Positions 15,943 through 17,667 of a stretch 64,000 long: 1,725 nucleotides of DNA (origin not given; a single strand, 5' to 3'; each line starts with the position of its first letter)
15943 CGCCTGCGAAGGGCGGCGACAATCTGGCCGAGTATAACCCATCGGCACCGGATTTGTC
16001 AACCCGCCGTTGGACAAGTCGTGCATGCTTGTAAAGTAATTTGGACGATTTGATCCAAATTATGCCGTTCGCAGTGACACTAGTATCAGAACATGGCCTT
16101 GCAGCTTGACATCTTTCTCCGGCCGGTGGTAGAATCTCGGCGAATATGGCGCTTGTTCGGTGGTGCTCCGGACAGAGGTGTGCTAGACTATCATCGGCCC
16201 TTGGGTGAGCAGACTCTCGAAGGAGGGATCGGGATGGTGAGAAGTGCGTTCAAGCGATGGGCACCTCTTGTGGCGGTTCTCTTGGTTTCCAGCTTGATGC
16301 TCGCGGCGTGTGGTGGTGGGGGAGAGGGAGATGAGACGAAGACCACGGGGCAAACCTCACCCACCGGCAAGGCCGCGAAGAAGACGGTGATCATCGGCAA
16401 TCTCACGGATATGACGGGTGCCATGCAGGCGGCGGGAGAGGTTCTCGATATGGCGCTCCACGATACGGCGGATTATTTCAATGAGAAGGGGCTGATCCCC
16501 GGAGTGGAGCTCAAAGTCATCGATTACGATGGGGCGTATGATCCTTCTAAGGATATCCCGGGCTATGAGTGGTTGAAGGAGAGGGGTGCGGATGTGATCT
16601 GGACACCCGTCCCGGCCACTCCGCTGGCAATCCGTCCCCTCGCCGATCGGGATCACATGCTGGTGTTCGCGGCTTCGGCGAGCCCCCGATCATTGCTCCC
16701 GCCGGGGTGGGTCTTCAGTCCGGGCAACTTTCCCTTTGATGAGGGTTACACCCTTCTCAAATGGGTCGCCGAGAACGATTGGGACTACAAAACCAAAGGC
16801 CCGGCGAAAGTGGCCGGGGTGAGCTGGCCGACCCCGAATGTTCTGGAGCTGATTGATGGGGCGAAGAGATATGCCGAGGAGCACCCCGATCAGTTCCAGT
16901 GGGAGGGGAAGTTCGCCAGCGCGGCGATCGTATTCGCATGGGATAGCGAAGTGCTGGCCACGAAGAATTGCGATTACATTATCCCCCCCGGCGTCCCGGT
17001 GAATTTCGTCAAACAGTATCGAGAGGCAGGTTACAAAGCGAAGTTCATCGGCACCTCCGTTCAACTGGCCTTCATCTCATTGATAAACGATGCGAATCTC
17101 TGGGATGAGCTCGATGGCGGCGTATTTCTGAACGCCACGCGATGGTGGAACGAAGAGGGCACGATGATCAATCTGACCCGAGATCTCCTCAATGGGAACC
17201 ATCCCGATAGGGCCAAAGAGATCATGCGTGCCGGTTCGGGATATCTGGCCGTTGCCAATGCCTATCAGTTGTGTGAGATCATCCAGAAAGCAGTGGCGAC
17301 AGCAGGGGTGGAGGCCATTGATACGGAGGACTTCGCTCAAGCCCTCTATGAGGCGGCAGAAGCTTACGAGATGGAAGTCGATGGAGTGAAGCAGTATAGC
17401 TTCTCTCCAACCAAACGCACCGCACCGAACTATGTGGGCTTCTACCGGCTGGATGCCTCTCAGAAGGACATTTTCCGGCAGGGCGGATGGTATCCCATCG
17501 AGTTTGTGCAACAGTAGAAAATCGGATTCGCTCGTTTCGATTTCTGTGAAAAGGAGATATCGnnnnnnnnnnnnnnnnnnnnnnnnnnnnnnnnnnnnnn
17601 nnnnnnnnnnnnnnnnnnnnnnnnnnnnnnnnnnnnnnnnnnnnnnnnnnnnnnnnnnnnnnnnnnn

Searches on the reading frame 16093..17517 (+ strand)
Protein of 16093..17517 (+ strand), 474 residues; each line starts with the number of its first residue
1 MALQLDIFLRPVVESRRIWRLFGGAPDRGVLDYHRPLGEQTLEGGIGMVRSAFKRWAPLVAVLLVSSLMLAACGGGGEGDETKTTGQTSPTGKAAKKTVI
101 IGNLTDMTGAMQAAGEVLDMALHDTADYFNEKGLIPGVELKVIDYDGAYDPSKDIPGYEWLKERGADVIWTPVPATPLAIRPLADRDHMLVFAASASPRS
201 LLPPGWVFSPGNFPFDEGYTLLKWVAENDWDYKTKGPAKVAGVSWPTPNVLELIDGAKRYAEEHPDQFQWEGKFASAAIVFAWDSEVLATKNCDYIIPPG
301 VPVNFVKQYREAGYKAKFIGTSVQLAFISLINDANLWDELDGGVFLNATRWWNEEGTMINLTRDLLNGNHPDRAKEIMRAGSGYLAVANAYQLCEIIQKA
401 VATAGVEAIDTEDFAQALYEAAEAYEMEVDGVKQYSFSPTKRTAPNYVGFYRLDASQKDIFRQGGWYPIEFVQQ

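Call 3: search_protein_families(library=pfam, proteins=[window:16093-17517:+], max_evalue=0.01)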
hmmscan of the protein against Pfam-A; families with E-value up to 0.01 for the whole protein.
window:16093-17517:+ (474 aa): 1 family
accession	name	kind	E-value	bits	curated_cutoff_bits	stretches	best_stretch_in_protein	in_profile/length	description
PF13458.12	Peripla_BP_6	-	2.9e-22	80.2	31.7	1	99-454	2-339/343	Periplasmic binding protein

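Call 4: search_protein_families(library=ncbifam, proteins=[window:16093-17517:+], max_evalue=0.01)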
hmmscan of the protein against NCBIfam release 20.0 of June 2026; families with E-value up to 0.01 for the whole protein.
window:16093-17517:+ (474 aa): 2 families
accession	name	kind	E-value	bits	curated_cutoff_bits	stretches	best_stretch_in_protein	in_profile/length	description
NF058595.1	invert_tail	domain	0.00088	19.6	37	1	52-87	49-86/113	lipo-invert putative C-terminal anchoring domain-containing protein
NF045774.1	cytochro_C551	exception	0.003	17.5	118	1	59-96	5-42/110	cytochrome c551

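Call 75: search_solved_structures(query=window:16234-17517:+, max_evalue=0.001)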
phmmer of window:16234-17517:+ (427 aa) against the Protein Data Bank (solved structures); distinct sequences matched with E-value up to 0.001: 0.
